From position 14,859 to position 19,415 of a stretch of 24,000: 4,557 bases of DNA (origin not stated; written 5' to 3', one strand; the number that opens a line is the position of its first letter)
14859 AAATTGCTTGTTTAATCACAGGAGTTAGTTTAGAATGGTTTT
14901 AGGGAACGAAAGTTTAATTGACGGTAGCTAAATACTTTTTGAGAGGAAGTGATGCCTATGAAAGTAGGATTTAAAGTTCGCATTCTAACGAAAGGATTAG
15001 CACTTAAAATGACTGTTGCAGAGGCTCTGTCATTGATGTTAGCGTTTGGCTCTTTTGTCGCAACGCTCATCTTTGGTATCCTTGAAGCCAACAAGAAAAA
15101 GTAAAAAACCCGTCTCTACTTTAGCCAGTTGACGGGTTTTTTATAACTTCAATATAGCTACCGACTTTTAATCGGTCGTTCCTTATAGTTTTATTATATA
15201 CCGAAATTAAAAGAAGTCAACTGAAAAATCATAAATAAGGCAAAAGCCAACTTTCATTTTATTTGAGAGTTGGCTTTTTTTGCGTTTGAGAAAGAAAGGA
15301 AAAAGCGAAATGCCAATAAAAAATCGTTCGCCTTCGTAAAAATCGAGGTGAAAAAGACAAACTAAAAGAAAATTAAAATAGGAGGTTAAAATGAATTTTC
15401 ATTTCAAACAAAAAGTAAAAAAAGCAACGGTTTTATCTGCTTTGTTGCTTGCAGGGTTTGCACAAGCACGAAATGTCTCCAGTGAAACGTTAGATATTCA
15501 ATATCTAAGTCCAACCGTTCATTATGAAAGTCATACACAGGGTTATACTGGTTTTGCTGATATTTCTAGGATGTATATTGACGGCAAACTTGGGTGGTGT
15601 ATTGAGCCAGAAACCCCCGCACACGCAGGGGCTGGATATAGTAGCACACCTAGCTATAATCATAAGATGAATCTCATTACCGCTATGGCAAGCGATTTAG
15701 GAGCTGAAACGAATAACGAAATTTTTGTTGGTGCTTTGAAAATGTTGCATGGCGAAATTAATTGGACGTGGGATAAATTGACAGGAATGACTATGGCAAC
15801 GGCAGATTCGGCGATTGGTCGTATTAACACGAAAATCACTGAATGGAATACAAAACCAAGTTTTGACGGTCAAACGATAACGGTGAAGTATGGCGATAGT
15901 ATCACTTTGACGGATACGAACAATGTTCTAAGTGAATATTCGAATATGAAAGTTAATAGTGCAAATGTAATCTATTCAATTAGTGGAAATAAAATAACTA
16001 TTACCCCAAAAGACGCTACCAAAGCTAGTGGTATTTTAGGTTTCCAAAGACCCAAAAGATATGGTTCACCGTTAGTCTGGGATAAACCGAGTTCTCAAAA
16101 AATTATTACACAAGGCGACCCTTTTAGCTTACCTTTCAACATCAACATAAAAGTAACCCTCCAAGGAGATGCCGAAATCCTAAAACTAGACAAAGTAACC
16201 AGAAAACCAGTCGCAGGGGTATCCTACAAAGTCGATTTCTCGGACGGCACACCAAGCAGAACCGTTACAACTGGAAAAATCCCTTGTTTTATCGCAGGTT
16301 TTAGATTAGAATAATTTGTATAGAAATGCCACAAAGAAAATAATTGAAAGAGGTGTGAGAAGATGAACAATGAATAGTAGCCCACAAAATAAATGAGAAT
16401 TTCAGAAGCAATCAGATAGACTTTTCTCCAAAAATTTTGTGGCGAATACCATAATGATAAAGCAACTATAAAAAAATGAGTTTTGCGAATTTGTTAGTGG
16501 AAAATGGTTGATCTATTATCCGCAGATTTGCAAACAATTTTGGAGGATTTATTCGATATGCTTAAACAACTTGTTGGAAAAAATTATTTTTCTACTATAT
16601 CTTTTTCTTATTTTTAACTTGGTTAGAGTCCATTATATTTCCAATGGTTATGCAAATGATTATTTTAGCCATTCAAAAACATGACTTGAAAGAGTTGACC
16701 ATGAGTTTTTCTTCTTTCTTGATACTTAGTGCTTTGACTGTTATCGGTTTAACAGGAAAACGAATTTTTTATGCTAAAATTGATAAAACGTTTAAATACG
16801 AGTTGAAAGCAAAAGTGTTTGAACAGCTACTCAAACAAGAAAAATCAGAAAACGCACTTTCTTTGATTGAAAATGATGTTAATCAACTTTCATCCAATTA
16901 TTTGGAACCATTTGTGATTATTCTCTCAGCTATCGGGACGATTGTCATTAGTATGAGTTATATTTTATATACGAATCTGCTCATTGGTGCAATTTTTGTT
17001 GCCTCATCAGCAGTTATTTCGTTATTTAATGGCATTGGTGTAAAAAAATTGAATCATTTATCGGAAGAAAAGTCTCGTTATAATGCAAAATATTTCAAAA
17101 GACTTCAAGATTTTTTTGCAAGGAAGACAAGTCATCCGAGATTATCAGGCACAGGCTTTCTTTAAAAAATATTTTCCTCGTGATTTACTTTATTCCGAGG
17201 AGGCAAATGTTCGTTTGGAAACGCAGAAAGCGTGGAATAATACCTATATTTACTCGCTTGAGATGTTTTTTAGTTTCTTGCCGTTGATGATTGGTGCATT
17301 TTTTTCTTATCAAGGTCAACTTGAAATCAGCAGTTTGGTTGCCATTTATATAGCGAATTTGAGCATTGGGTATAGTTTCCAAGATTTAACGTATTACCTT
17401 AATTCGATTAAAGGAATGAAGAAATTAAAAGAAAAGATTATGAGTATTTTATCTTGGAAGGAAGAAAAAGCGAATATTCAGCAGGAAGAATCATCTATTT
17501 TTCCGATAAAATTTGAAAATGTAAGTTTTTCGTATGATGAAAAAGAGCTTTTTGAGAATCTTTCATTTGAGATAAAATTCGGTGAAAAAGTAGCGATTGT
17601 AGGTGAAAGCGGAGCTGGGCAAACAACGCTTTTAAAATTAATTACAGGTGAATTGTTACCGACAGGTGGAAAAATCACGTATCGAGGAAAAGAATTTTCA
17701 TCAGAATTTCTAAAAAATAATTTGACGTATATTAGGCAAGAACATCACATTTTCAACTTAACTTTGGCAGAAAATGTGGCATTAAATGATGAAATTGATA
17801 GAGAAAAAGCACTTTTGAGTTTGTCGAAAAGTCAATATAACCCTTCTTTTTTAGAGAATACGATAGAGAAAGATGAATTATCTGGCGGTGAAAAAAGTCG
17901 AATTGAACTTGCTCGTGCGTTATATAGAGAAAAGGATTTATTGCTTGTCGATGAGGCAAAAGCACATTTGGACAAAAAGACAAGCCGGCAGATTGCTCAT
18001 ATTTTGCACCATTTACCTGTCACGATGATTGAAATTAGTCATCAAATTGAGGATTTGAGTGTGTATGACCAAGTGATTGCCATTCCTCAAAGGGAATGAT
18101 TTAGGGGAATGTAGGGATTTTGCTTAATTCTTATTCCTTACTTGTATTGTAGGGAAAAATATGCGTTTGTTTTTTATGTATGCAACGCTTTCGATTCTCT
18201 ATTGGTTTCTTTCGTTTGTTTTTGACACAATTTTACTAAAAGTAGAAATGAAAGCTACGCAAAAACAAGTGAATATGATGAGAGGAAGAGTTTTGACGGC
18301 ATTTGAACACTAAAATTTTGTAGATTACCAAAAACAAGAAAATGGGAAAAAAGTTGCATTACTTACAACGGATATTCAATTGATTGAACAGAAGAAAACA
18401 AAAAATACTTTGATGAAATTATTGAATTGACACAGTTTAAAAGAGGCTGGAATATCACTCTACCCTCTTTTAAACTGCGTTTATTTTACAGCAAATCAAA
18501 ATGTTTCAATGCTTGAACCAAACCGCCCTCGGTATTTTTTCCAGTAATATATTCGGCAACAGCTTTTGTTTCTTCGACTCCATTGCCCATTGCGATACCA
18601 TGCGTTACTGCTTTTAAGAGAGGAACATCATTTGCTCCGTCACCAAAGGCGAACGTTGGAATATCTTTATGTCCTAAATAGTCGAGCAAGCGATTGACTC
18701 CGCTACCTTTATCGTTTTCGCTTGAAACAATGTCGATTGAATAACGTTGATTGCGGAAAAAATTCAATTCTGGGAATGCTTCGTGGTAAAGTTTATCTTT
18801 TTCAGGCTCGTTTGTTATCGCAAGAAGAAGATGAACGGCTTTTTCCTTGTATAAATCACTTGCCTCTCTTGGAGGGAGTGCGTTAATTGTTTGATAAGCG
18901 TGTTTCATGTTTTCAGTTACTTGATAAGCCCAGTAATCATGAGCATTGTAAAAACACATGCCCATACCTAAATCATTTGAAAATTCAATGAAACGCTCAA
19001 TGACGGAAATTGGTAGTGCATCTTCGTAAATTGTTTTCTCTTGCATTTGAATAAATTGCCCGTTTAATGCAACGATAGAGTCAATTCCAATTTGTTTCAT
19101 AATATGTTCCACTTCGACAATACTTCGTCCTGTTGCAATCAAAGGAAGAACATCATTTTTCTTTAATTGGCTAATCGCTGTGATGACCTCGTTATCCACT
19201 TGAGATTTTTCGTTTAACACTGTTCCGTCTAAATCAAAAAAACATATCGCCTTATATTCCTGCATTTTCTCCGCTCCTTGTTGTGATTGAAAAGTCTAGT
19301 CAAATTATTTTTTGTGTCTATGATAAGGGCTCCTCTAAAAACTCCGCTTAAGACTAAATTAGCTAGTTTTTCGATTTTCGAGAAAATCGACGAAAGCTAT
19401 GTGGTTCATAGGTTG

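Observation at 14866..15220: Unannotated type I toxin-antitoxin-like module: TxpA/BsrE-like peptide plus convergent antisense promoter sharing a bidirectional terminator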

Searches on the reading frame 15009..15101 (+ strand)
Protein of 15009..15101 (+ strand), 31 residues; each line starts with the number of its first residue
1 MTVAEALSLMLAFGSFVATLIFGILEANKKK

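Call 4: search_protein_families(library=pfam, proteins=[window:15009-15101:+], max_evalue=10)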
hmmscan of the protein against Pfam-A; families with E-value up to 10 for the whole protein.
seq(31 aa): 1 family
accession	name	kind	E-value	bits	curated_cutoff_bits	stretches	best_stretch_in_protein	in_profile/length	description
PF16935.10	Hol_Tox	-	3.1e-13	49.8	23.3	1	1-31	1-34/34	Putative Holin-like Toxin (Hol-Tox)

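Call 5: search_protein_families(library=ncbifam, proteins=[window:15009-15101:+], max_evalue=10)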
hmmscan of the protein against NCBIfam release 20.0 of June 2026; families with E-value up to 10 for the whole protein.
seq(31 aa): 3 families
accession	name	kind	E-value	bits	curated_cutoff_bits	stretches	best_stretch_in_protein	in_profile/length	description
NF052249.1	ComI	equivalog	1.8e-05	24.4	55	1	1-31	1-30/30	competence inhibitor ComI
NF041589.1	PepG1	equivalog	0.0038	16.8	70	1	1-26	14-39/47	type I toxin-antitoxin system toxin PepG1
NF011326.0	PRK14740.1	equivalog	0.01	15.6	57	1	1-20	1-20/29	K(+)-transporting ATPase subunit F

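Call 18: search_dna_similar(query=window:15009-15101:+, collection=plasmids, mode=protein, max_evalue=1, max_rows=40, rows=spread)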
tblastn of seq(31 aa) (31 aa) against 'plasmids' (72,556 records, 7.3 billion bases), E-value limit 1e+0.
Records with a match: 235; places in all: 248; records where one place covers at least 80% of the query: 209.
Best place of each record, by identity: 60-80% 38; <60% 197.
By first word of the organism name: Enterococcus 115; Lactiplantibacillus 63; Lacticaseibacillus 27; Lactobacillus 10; Limosilactobacillus 4; Latilactobacillus 3; Tetragenococcus 2; Ligilactobacillus 2; Lentilactobacillus 2; Levilactobacillus 2; and 4 more.
By predicted mobility (MOB-suite, as given by PLSDB): mobilizable 101; conjugative 101; non-mobilizable 33.
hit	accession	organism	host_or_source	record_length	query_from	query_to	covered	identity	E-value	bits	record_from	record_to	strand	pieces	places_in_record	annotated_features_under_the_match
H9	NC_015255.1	Tetragenococcus halophilus HO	-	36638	1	31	100%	63.6%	1e-4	42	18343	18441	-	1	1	none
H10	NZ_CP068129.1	Enterococcus casseliflavus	-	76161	1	31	100%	63.6%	3e-4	41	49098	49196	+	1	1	putative holin-like toxin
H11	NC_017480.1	Ligilactobacillus salivarius CECT 5713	-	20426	1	31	100%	54.8%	9e-2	34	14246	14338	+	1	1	putative holin-like toxin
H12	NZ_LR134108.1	Enterococcus faecium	-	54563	1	31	100%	52.9%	4e-2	35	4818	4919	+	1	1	putative holin-like toxin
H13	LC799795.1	Enterococcus faecium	Homo sapiens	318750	1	31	100%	52.9%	4e-2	35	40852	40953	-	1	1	none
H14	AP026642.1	Enterococcus faecium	Homo sapiens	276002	1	31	100%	52.9%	4e-2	35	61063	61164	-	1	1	none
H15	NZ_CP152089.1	Enterococcus faecium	Homo sapiens,blood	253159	1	31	100%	52.9%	4e-2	35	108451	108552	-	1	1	putative holin-like toxin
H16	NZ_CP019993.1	Enterococcus faecium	Homo sapiens,rectal swab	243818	1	31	100%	52.9%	4e-2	35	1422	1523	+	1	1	putative holin-like toxin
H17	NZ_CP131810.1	Enterococcus faecium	Homo sapiens,culture,blood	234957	1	31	100%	52.9%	4e-2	35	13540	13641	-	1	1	putative holin-like toxin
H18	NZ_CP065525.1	Enterococcus faecium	Homo sapiens,pleural fluid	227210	1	31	100%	52.9%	4e-2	35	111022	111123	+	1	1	putative holin-like toxin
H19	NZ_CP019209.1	Enterococcus faecium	Homo sapiens,Rectal swab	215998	1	31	100%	52.9%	4e-2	35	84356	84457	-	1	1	putative holin-like toxin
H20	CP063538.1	Enterococcus faecium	Homo sapiens,rectal swab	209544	1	31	100%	52.9%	4e-2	35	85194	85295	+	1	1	putative holin-like toxin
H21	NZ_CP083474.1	Enterococcus faecium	Homo sapiens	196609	1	31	100%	52.9%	4e-2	35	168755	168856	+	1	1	putative holin-like toxin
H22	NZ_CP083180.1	Enterococcus faecium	Apis mellifera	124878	1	31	100%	52.9%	4e-2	35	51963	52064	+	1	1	putative holin-like toxin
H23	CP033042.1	Enterococcus faecium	mixed culture,Biomedical source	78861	1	31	100%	52.9%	4e-2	35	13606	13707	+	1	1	putative holin-like toxin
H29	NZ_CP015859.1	Lactiplantibacillus plantarum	Bos taurus,raw cow milk,raw cow milk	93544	1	31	100%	51.6%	5e-1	32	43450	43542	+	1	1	putative holin-like toxin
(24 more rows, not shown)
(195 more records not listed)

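Call 20: get_annotated_region(hit=H10, flank=1500)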
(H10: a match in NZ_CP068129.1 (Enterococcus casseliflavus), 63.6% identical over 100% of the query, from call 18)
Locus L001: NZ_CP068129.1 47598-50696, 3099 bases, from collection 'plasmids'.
description: Enterococcus casseliflavus strain FDAARGOS_1121 plasmid unnamed2, complete sequence
organism: Enterococcus casseliflavus (NCBI taxid 37734)
taxonomy: Bacteria; Bacillota; Bacilli; Lactobacillales; Enterococcaceae; Enterococcus; Enterococcus casseliflavus
host: -; source: -; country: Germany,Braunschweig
typing (MOB-suite, as given by PLSDB): non-mobilizable; replicon rep_cluster_183
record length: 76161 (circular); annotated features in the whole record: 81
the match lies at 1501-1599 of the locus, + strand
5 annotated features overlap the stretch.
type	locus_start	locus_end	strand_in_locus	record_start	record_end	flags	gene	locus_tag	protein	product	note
CDS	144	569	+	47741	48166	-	-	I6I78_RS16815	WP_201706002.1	hypothetical protein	-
CDS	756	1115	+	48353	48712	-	-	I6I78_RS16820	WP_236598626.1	transcriptional regulator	-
CDS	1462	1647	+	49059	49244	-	-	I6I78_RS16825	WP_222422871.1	putative holin-like toxin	-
CDS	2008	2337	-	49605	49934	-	-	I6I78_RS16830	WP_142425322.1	hypothetical protein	-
CDS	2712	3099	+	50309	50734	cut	-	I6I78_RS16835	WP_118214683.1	thioredoxin family protein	-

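Call 21: get_annotated_region(hit=H9, flank=1500)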
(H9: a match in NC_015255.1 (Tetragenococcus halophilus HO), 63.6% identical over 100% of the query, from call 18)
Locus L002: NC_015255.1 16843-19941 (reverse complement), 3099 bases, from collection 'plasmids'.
description: Tetragenococcus halophilus HO plasmid pHDC-HO, complete sequence
organism: Tetragenococcus halophilus HO (NCBI taxid 1004777)
taxonomy: Bacteria; Bacillota; Bacilli; Lactobacillales; Enterococcaceae; Tetragenococcus; Tetragenococcus halophilus; Tetragenococcus halophilus HO
host: -; source: -; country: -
typing (MOB-suite, as given by PLSDB): mobilizable; replicon rep_cluster_1618,rep_cluster_1640; relaxase MOBQ
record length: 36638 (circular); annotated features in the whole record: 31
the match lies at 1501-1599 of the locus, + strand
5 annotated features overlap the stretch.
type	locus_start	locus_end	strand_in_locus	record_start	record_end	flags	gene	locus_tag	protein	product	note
CDS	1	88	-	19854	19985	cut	-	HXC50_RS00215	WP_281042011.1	hypothetical protein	-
CDS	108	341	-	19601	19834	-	-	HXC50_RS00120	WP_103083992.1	hypothetical protein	-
CDS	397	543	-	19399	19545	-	-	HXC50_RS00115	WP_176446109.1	hypothetical protein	-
CDS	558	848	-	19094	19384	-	-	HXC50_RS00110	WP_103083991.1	hypothetical protein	-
CDS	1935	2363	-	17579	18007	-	-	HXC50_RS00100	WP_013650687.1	hypothetical protein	-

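Call 22: get_annotated_region(hit=H12, flank=1500)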
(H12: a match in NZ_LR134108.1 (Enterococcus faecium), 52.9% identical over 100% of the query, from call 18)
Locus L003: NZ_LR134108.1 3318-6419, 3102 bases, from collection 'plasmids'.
description: Enterococcus faecium isolate E6043 plasmid 4
organism: Enterococcus faecium (NCBI taxid 1352)
taxonomy: Bacteria; Bacillota; Bacilli; Lactobacillales; Enterococcaceae; Enterococcus; Enterococcus faecium
host: -; source: -; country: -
typing (MOB-suite, as given by PLSDB): conjugative; replicon rep_cluster_889; relaxase MOBP; mating-pair formation MPF_T
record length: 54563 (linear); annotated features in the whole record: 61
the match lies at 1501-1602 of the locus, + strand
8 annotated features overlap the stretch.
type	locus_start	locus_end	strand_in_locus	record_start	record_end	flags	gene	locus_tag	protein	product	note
CDS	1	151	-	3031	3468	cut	-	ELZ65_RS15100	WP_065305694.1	hypothetical protein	-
CDS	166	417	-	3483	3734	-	-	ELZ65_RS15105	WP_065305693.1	hypothetical protein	-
CDS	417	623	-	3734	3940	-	-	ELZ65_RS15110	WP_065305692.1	DNA helicase UvrA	-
CDS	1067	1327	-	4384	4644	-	-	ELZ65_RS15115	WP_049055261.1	hypothetical protein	-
CDS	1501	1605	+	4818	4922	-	-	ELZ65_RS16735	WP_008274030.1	putative holin-like toxin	-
CDS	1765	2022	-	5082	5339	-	-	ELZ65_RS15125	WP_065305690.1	hypothetical protein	-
CDS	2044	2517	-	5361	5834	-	ssb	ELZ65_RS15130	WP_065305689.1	single-stranded DNA-binding protein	GO:0006310 - DNA recombination [Evidence IEA]; GO:0006281 - DNA repair [Evidence IEA]; GO:0006260 - DNA replication ...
CDS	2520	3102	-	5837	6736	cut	-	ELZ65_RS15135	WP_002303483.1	nucleotidyl transferase AbiEii/AbiGii toxin family protein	-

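Call 23: get_annotated_region(hit=H29, flank=1500)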
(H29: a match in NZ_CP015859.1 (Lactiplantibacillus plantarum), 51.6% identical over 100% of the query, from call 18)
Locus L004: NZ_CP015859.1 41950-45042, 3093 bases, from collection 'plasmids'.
description: Lactiplantibacillus plantarum strain LZ227 plasmid LZ227p4, complete sequence
organism: Lactiplantibacillus plantarum (NCBI taxid 1590)
taxonomy: Bacteria; Bacillota; Bacilli; Lactobacillales; Lactobacillaceae; Lactiplantibacillus; Lactiplantibacillus plantarum
host: -; source: Bos taurus,raw cow milk,raw cow milk; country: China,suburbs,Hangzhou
typing (MOB-suite, as given by PLSDB): mobilizable; replicon rep_cluster_1229; relaxase MOBQ
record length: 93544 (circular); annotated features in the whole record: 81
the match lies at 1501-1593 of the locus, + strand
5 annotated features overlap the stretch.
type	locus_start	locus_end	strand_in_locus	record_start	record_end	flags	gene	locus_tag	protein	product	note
CDS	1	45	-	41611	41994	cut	-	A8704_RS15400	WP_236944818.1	DUF6442 family protein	-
CDS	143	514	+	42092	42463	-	-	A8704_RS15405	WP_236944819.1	PadR family transcriptional regulator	-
CDS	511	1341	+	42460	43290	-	-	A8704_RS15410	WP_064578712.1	hypothetical protein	-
CDS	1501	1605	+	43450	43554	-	-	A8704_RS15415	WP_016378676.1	putative holin-like toxin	-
CDS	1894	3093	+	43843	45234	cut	-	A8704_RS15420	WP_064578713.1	MFS transporter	GO:0055085 - transmembrane transport [Evidence IEA]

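Call 67: search_dna_similar(query=window:15009-15101:+, collection=phages, mode=protein, max_evalue=10, max_rows=25)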
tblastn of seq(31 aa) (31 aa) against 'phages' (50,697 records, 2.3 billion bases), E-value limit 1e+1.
Records with a match: 10; places in all: 10; records where one place covers at least 80% of the query: 10.
Best place of each record, by identity: 60-80% 1; <60% 9.
By first word of the organism name: Brevibacillus 6; Enterococcus 2; Staphylococcus 2.
By host as written in the record: Brevibacillus laterosporus 6; Enterococcus faecalis 2; Staphylococcus aureus 2.
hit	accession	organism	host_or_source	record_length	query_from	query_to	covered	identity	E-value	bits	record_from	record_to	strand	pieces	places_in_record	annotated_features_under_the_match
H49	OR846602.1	Enterococcus phage Efs 1-1-1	Enterococcus faecalis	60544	1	31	100%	67.7%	1e-6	46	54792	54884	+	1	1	record has no annotation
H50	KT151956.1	Brevibacillus phage Osiris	Brevibacillus laterosporus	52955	1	31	100%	58.1%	2e-1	32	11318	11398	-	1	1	hypothetical protein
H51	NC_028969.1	Brevibacillus phage Osiris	Brevibacillus laterosporus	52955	1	31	100%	58.1%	2e-1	32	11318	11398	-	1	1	hypothetical protein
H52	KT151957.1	Brevibacillus phage SecTim467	Brevibacillus laterosporus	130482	1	31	100%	58.1%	3e-1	32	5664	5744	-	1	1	hypothetical protein (x2)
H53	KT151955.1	Brevibacillus phage Jenst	Brevibacillus laterosporus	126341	1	31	100%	58.1%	3e-1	32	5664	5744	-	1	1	hypothetical protein (x2)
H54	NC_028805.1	Brevibacillus phage Jenst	Brevibacillus laterosporus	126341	1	31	100%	58.1%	3e-1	32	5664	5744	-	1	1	hypothetical protein (x2)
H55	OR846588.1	Enterococcus phage Efs 1-1-1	Enterococcus faecalis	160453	1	31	100%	54.8%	5e-3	36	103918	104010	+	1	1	record has no annotation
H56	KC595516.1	Brevibacillus phage Emery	Brevibacillus laterosporus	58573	1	31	100%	54.8%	3e+0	29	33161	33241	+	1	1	hypothetical protein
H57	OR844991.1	Staphylococcus phage SA 1306 Kay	Staphylococcus aureus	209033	1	30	97%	48.6%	8e+0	27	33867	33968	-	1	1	record has no annotation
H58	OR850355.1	Staphylococcus phage SA 1298 Kay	Staphylococcus aureus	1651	1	31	100%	41.2%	6e+0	28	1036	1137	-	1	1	record has no annotation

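Call 68: get_annotated_region(hit=H49, flank=1500)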
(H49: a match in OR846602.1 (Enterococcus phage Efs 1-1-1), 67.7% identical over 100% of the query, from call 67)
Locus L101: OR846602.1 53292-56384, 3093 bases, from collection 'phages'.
description: UNVERIFIED_ORG: Enterococcus phage Efs 1-1-1 clone NODE_16_length_60544_cov_10.703177 genomic sequence.
organism: Enterococcus phage Efs 1-1-1 (NCBI taxid 3113827)
taxonomy: Viruses
host: Enterococcus faecalis; source: wastewater; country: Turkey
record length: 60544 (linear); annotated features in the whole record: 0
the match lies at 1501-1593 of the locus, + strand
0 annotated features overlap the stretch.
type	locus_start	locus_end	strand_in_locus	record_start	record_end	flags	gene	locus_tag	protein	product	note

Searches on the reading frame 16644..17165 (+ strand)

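Call 29: search_protein_families(library=pfam, proteins=[window:16644-17165:+], max_evalue=0.001)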
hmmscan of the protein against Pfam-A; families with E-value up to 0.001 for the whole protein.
window:16644-17165:+ (173 aa): 1 family
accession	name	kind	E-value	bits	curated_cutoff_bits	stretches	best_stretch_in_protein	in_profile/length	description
PF00664.28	ABC_membrane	-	5.2e-07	30.1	28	1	13-155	33-184/274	ABC transporter transmembrane region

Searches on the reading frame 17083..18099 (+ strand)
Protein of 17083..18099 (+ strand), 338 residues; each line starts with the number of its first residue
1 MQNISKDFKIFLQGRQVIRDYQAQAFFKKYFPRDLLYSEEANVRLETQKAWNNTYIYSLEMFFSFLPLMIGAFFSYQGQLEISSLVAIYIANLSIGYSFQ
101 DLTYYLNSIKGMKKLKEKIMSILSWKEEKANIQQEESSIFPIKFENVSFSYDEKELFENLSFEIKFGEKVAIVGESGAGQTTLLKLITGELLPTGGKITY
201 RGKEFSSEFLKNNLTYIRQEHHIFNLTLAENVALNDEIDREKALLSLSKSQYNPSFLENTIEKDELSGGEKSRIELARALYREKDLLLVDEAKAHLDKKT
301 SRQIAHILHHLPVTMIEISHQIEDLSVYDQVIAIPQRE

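Call 29: search_protein_families(library=pfam, proteins=[window:17083-18099:+], max_evalue=0.001)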
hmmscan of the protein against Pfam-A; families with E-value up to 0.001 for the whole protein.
window:17083-18099:+ (338 aa): 2 families
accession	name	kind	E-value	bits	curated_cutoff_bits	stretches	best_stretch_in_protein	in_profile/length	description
PF00005.33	ABC_tran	-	8.8e-30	104.5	25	1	158-292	2-135/137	ABC transporter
PF02463.25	SMC_N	-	2.9e-07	30.6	40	1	247-335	118-212/220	RecF/RecN/SMC N terminal domain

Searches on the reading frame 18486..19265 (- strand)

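Call 29: search_protein_families(library=pfam, proteins=[window:18486-19265:-], max_evalue=0.001)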
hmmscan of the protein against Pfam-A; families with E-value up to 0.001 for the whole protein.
window:18486-19265:- (259 aa): 3 families
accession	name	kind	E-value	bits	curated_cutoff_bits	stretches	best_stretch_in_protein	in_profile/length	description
PF08282.18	Hydrolase_3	-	1.4e-56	192.5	20.9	1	9-253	2-255/255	haloacid dehalogenase-like hydrolase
PF05116.19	S6PP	-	7.1e-12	45.9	20.3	1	173-258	153-247/247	Sucrose-6F-phosphate phosphohydrolase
PF00702.32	Hydrolase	-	6.7e-08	33.6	26.4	0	166-220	134-190/191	haloacid dehalogenase-like hydrolase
